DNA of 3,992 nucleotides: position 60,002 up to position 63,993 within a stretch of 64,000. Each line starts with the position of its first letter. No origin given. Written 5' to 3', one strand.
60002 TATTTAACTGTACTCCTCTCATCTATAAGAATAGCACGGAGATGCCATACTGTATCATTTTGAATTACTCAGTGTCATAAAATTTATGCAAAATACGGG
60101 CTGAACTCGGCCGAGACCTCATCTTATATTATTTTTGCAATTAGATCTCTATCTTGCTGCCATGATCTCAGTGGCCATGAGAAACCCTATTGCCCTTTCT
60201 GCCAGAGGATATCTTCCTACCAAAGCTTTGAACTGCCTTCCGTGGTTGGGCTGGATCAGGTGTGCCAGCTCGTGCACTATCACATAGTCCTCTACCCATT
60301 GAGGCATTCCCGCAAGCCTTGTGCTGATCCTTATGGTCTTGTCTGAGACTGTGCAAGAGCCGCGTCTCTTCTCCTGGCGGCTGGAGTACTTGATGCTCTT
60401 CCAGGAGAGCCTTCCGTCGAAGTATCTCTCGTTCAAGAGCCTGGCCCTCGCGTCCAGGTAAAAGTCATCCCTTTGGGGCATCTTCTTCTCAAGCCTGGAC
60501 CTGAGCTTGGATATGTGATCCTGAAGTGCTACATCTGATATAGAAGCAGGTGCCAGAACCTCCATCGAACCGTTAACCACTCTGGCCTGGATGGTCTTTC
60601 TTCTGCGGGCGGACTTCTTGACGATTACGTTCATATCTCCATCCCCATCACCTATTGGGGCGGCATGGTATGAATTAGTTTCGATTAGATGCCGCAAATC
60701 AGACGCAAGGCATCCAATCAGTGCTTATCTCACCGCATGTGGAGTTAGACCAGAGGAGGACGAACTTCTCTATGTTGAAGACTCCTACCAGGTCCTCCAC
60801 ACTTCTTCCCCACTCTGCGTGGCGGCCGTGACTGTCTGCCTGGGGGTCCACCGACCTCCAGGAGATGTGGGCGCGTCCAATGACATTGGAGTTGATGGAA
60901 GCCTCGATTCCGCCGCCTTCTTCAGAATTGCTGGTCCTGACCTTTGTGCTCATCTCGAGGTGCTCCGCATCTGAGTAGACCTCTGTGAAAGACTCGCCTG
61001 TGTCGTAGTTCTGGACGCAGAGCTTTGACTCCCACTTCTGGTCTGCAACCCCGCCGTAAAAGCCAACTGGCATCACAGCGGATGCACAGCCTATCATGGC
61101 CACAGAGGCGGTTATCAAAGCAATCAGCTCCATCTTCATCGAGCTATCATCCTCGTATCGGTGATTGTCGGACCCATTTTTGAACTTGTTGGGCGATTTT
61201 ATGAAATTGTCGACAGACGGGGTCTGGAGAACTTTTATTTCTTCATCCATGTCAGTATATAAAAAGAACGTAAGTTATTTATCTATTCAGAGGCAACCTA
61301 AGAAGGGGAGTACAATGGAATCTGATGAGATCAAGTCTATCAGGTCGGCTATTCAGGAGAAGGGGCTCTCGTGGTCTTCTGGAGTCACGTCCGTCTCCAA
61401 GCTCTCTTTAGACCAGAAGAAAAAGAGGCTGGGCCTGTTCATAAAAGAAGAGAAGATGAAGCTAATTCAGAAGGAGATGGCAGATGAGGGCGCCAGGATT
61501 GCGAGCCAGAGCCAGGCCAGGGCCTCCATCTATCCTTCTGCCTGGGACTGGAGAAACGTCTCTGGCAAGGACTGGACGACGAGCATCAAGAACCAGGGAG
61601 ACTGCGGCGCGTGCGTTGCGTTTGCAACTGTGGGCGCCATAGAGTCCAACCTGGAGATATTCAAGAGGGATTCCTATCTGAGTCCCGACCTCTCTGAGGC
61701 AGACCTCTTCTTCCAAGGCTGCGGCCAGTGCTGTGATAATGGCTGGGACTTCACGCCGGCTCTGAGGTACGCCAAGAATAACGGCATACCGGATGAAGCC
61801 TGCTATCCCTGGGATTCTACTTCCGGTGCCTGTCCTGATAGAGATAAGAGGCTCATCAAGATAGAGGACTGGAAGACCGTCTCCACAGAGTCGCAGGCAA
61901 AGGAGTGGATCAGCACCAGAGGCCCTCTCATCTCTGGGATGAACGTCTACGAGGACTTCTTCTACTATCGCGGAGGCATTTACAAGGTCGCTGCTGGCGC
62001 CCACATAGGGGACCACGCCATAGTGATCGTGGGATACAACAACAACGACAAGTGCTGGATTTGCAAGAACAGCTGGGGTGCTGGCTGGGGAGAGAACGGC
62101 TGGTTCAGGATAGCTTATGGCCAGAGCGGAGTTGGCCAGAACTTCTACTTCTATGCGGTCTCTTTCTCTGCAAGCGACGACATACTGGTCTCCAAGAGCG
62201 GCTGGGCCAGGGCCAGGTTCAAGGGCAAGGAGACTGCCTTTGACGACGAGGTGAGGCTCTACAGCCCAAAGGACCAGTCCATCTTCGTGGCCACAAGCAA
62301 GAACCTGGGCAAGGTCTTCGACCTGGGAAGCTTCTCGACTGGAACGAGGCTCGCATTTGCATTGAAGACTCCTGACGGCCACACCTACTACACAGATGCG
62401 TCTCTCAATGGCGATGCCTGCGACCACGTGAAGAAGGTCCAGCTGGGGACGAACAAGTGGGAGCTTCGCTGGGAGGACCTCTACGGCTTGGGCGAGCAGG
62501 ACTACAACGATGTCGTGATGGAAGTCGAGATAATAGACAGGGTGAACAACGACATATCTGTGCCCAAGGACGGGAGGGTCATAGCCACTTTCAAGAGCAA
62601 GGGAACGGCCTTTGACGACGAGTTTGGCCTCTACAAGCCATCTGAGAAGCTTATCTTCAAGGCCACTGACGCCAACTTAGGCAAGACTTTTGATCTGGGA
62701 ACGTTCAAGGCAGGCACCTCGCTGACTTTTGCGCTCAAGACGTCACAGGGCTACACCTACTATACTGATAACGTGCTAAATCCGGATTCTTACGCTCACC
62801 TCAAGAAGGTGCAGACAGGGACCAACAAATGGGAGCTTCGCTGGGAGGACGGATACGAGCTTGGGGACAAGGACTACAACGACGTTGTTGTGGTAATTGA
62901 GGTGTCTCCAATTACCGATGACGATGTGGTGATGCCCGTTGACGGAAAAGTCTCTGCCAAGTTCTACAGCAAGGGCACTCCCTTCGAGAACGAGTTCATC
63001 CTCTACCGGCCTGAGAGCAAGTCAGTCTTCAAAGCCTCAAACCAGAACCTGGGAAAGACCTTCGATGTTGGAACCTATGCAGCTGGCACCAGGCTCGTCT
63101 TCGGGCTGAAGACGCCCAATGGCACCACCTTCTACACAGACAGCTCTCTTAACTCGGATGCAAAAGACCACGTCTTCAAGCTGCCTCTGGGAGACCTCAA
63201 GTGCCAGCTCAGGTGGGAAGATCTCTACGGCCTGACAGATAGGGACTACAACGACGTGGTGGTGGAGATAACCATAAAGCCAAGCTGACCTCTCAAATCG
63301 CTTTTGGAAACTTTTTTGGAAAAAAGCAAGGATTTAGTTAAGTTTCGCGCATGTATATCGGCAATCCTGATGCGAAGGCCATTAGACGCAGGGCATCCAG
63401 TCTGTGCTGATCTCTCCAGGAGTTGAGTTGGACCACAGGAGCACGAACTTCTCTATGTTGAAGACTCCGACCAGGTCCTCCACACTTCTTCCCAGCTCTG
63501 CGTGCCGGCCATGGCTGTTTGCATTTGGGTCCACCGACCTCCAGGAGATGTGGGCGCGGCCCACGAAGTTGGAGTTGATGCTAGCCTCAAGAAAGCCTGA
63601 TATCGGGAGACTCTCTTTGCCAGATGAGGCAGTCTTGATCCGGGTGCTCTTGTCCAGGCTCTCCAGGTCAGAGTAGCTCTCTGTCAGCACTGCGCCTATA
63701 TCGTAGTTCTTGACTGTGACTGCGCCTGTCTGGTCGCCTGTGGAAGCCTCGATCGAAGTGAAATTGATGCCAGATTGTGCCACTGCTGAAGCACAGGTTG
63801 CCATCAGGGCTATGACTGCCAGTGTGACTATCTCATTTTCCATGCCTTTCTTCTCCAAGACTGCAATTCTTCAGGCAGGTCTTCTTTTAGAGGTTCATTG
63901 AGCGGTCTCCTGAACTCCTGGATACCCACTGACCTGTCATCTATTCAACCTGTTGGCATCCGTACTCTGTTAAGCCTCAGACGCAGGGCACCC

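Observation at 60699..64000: Array of at least three small secreted paralogues with a near-identical C-terminal module ending in DW(M/V)PCV, surrounding a protease gene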

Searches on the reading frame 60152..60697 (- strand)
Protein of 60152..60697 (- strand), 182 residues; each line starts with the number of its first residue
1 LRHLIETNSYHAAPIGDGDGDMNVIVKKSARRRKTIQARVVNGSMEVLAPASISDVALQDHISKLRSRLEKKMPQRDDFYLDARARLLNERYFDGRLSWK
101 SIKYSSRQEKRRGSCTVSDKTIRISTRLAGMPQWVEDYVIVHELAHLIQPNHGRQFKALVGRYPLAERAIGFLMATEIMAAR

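Call 6: search_protein_families(library=pfam, proteins=[window:60152-60697:-], max_evalue=1)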
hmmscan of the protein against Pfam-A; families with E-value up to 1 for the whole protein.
window:60152-60697:- (182 aa): 5 families
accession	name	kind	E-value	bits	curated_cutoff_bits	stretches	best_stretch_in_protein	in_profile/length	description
PF01863.23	YgjP-like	-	3.9e-21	76.5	26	1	107-163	138-193/207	YgjP-like, metallopeptidase domain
PF10263.15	SprT-like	-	1.8e-06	28.2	25.6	1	86-160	6-92/108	SprT-like family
PF20573.4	DUF6782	-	0.0019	18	27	1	101-158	58-112/241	Putative metallopeptidase family (DUF6782)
PF08325.16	WLM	-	0.15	12.6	26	1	139-159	86-106/190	WLM domain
PF12388.14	Peptidase_M57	-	0.21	11.7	21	1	120-153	117-150/212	Dual-action HEIGH metallo-peptidase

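Call 7: search_protein_families(library=ncbifam, proteins=[window:60152-60697:-], max_evalue=1)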
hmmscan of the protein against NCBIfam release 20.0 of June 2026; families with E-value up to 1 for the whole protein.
window:60152-60697:- (182 aa): 3 families
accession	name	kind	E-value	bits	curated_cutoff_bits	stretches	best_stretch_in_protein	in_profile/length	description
TIGR04338.1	HEXXH_Rv0185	hypoth_equivalog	0.011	15.6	90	1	121-160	94-136/161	TIGR04338 family metallohydrolase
NF049849.1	HEXXH_WD0702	equivalog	0.025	14.3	125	1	94-149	42-94/223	WD_0702 family putative metalloprotease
NF003421.0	PRK04860.1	equivalog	0.13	11.8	175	1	89-149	25-85/170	SprT family zinc-dependent metalloprotease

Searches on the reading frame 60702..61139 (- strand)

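Call 6: search_protein_families(library=pfam, proteins=[window:60702-61139:-], max_evalue=1)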
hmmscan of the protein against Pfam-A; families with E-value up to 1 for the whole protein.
window:60702-61139:- (146 aa): 1 family
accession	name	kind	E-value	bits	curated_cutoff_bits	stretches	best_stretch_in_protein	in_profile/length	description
PF24052.1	Phage_lipoprotein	-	0.027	14.9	27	1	4-70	6-75/80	Phage lipoprotein family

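Call 7: search_protein_families(library=ncbifam, proteins=[window:60702-61139:-], max_evalue=1)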
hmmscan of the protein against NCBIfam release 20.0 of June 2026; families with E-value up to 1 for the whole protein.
window:60702-61139:- (146 aa): 0 families

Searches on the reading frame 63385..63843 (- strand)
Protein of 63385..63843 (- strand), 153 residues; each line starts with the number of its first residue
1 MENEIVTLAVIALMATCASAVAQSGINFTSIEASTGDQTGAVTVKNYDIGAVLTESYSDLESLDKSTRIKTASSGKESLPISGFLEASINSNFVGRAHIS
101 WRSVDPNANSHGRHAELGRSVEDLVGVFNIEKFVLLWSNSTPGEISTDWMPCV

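Call 6: search_protein_families(library=pfam, proteins=[window:63385-63843:-], max_evalue=1)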
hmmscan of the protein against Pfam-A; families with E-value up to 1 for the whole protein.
window:63385-63843:- (153 aa): 0 families

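Call 7: search_protein_families(library=ncbifam, proteins=[window:63385-63843:-], max_evalue=1)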
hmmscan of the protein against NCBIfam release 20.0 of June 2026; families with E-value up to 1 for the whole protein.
window:63385-63843:- (153 aa): 3 families
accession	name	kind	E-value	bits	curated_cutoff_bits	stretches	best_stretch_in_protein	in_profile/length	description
NF033554.9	floc_PepA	equivalog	0.038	13.8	80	1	6-51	4-49/261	flocculation-associated PEP-CTERM protein PepA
NF046094.1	SSU0593_fam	subfamily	0.053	14.4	80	1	8-77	17-85/109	SSU0592/SSU0593 family protein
NF047859.1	StressCuResBhsA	equivalog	0.099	13.2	90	1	15-99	5-83/85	multiple stress resistance protein BhsA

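Call 12: find_homologous_proteins(query=window:63385-63843:-, max_evalue=0.001)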
Query window:63385-63843:- (153 aa): 23 proteins with E <= 0.001 among 66 candidates.
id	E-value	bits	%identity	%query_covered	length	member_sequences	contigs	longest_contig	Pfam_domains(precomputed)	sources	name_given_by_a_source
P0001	2.6e-93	328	100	100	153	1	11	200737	-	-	-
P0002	4.1e-44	168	58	100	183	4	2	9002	-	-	-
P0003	9.9e-44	167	57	100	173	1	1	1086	-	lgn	-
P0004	4.2e-43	165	67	73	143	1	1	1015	-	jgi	jgi:hypothetical protein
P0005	2.3e-41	159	53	100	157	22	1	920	-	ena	-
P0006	2.8e-41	159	63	73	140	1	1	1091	-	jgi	jgi:hypothetical protein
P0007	3.1e-41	159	55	100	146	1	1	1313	-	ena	-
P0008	1.0e-40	157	65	72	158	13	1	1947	-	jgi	jgi:hypothetical protein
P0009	1.5e-40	157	67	72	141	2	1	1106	-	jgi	jgi:hypothetical protein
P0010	2.4e-40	156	55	97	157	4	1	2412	-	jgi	jgi:hypothetical protein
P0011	3.6e-40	155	54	97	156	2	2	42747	-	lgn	-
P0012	3.8e-40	155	63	73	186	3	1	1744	-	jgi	-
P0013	4.4e-40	155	66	72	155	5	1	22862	-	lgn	-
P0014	1.5e-39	153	64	73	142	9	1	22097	-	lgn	-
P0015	2.4e-39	153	51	100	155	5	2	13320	-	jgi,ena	-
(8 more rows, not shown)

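Call 26: predict_structure(alignment_id=A1)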
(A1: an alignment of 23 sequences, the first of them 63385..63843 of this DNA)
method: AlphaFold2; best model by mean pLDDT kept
length: 153 residues; sequences in the alignment: 23
mean_pLDDT: 47.6   pTM: 0.35
mean pLDDT of the five models: 47.6, 42.5, 39.3, 38.3, 37.4
residues with pLDDT >= 90: 0; 70-90: 18; 50-70: 43; < 50: 92
segments of 3 or more residues with pLDDT < 50: 17-38, 45-48, 50-52, 59-94, 127-153
pLDDT, mean of each block of 10 residues (from residue 1): 72 54 29 35 49 49 38 32 41 56 71 70 55 36 32 30
secondary structure, 60 per line:
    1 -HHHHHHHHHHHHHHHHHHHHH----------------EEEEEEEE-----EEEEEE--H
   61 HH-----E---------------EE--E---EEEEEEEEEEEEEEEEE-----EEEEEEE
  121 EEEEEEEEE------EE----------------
elements in order: H2-22 E39-46 E52-57 E92-108 E114-129

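Call 29: find_related_loci(query=A1, collection=genome_contigs, flank=5000)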
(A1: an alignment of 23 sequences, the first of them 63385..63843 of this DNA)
Query A1 (153 aa) in genome_contigs; peptide patterns used: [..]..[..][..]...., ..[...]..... (x = any residue, [..] = any of these).
110 stretches matched a pattern; 50 encode a relative of the query (tblastn E <= 1e-3); 50 distinct loci.
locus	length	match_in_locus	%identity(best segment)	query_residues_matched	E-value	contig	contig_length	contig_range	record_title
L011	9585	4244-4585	65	44-153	1e-45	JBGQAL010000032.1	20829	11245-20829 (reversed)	MAG: Methanotrichaceae archaeon isolate OBJ2_061818_130_31 k141_1253008_length_20829_cov_10.1023, whole genome shotgun s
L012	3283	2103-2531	52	10-152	2e-45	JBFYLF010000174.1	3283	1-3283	MAG: Methanothrix sp. isolate PPR_0028 PPR_0522_P7D_M_D_idba_bin.12.fa_scaffold_8113, whole genome shotgun sequence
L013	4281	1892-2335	53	5-153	7e-45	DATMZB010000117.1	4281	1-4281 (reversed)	MAG TPA_asm: Methanotrichaceae archaeon isolate SMAG_U13163 k141_11846, whole genome shotgun sequence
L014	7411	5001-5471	50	6-152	3e-42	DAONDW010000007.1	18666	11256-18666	MAG TPA_asm: Methanothrix sp. isolate AMR_MDS_3885 NODE_3082_length_18666_cov_12.592553, whole genome shotgun sequence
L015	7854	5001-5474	46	3-152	4e-42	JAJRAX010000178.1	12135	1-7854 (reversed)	MAG: Methanothrix sp. isolate OWC_0023 OWC_0023_k121_11463198, whole genome shotgun sequence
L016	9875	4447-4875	51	10-152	7e-42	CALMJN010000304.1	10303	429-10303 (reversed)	MAG TPA_asm: uncultured Methanosarcinales archaeon isolate SRR5468111_bin.38_CONCOCT_v1.1_MAG genome assembly, contig: E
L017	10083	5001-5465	48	10-152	3e-41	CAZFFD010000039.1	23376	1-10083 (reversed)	MAG TPA_asm: uncultured Methanotrichaceae archaeon isolate binchicken_co20_93 genome assembly, contig: NODE_4402_length_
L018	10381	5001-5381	53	26-152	9e-41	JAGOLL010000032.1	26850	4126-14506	MAG: Methanothrix sp. isolate Go_SlDig_bin_454 Go_SlDig_4917_length_26850_cov_13.843880, whole genome shotgun sequence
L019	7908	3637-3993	56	35-152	5e-40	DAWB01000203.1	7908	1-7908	MAG TPA_asm: Methanosaeta sp. UBA80 UBA80_contig_65378, whole genome shotgun sequence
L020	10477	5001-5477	44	5-152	8e-38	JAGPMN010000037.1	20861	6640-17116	MAG: Methanothrix sp. isolate Gw_SlDig_bin_272 Gw_SlDig_4204_length_20861_cov_64.079676, whole genome shotgun sequence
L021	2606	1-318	56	50-152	1e-36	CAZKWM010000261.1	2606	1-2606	MAG TPA_asm: uncultured Methanotrichaceae archaeon isolate binchicken_co3_287 genome assembly, contig: NODE_139986_lengt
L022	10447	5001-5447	44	10-152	6e-36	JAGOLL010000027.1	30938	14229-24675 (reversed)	MAG: Methanothrix sp. isolate Go_SlDig_bin_454 Go_SlDig_3941_length_30938_cov_11.863393, whole genome shotgun sequence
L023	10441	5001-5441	44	8-152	2e-35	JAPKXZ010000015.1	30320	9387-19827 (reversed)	MAG: Methanothrix sp. isolate LacPavin_0419_WC90_MAG_51_22 LacPavin_0419_WC90_scaffold_937819, whole genome shotgun sequ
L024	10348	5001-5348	51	42-152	2e-35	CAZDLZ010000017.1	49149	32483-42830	MAG TPA_asm: uncultured Methanotrichaceae archaeon isolate binchicken_co113_257 genome assembly, contig: NODE_788_length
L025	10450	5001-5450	44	5-152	1e-34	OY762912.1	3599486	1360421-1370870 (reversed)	MAG: Methanothrix sp. isolate 80880379-7421-4bc7-b5fd-f9f5169ec620 genome assembly, chromosome: 1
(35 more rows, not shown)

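Call 47: find_related_loci(query=A1, collection=viral_contigs, flank=10000)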
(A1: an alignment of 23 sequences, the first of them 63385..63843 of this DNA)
Query A1 (153 aa) in viral_contigs; peptide patterns used: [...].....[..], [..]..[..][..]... (x = any residue, [..] = any of these).
25 stretches matched a pattern, but none encodes a relative of the query by tblastn (E <= 1e-3).

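Call 83: search_protein_families(library=pfam, proteins=[L025:576-1451:-, L025:1509-2474:-, L025:2560-3648:+, L025:3679-4851:+, L025:5914-6759:+, L025:6999-7688:+, L025:7813-10425:-], max_evalue=0.01)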
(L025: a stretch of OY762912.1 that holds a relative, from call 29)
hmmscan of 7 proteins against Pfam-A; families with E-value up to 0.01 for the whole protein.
L025:576-1451:- (291 aa): 2 families
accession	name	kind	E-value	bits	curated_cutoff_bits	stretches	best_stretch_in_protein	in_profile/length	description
PF03692.20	CxxCxxCC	-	9.7e-12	45.9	23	1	99-192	1-73/85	Putative zinc- or iron-chelating domain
PF24375.1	DUF7531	-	0.0082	16.2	27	1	160-195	112-149/288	Family of unknown function (DUF7531)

L025:1509-2474:- (321 aa): 2 families
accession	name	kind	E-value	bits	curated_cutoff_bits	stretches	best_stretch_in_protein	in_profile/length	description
PF01968.24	Hydantoinase_A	-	5.9e-32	111.5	22.9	1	48-316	2-289/291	Hydantoinase/oxoprolinase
PF13941.12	MutL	-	0.0047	16.2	27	0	108-136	232-265/450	MutL protein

L025:2560-3648:+ (363 aa): 5 families
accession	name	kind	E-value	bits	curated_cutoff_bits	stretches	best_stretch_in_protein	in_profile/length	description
PF04432.18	FrhB_FdhB_C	-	1.1e-43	149.1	23.3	1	179-332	2-149/150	Coenzyme F420 hydrogenase/dehydrogenase, beta subunit C terminus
PF04422.18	FrhB_FdhB_N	-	1.1e-20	74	22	1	100-169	4-76/78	Coenzyme F420 hydrogenase/dehydrogenase, beta subunit N-term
PF13237.11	Fer4_10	-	0.0013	19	25.5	0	24-42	3-21/53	4Fe-4S dicluster domain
PF13534.11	Fer4_17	-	0.0014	19.6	22.2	0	30-48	2-20/61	4Fe-4S dicluster domain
PF12838.12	Fer4_7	-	0.0021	18.9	27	0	24-41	32-49/52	4Fe-4S dicluster domain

L025:3679-4851:+ (391 aa): 4 families
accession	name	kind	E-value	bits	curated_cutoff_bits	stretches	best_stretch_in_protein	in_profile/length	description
PF08438.16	YGR210-like_G4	-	1.3e-35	122.5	24.7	1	219-322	1-108/108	Obg-like GTPase YGR210-like, G4 motif-containing domain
PF01926.29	MMR_HSR1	-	6.7e-16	58.9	21.9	1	4-112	2-87/113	50S ribosome-binding GTPase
PF02824.27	TGS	-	2.6e-12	47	22.2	1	332-388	3-59/60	TGS domain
PF02421.24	FeoB_N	-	2.2e-07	31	27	1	3-42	2-41/156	Ferrous iron transport protein B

L025:5914-6759:+ (282 aa): 1 family
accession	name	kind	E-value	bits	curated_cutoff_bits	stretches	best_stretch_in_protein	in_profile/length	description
PF00248.27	Aldo_ket_red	-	9.2e-23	81.2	24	1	29-206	15-194/291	Aldo/keto reductase family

L025:6999-7688:+ (230 aa): 4 families
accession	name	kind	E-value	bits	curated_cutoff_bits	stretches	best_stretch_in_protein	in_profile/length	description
PF13419.12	HAD_2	-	6.5e-19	69.2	23.8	1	114-218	70-176/178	Haloacid dehalogenase-like hydrolase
PF00702.32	Hydrolase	-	5.9e-18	66.4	26.4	1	17-208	1-185/191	haloacid dehalogenase-like hydrolase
PF13242.12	Hydrolase_like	-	5.1e-05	23.5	22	1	175-218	3-46/75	HAD-hyrolase-like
PF06888.18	Put_Phosphatase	-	0.0041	17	27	0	117-166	66-119/234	Putative Phosphatase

L025:7813-10425:- (870 aa): 7 families
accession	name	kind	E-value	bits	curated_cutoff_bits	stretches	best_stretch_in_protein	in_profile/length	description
PF00805.28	Pentapeptide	-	9e-107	348.4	20.2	16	668-707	1-40/40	Pentapeptide repeats (8 copies)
PF13599.13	Pentapeptide_4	-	3.8e-56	187.5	38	9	769-835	2-68/78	Pentapeptide repeat region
PF13576.12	Pentapeptide_3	-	1.6e-46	156.7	27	6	763-799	4-43/48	Pentapeptide repeats (9 copies)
PF25296.1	Decapeptide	-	5.5e-12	45.8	45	1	765-836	2-73/74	Decapeptide repeat region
PF05264.16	CfAFP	-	1.3e-06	29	25.9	0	451-519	35-103/137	Choristoneura fumiferana antifreeze protein (CfAFP)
PF23894.2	LD_SV2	-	2.3e-05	25.1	29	0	763-825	30-92/92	SV2A/B/C luminal domain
PF04392.18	ABC_sub_bind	-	0.0034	17.1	25.9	1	109-286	96-267/293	ABC transporter substrate binding protein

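Call 107: find_related_loci(query=A5, collection=viral_contigs, flank=3000)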
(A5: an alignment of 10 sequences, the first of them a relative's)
Query A5 (156 aa) in viral_contigs; peptide patterns used: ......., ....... (x = any residue, [..] = any of these).
21 stretches matched a pattern, but none encodes a relative of the query by tblastn (E <= 1e-3).

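Call 116: search_protein_families(library=phrogs, proteins=[window:63385-63843:-], max_evalue=0.001)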
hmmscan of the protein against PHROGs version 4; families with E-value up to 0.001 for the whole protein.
window:63385-63843:- (153 aa): 0 families
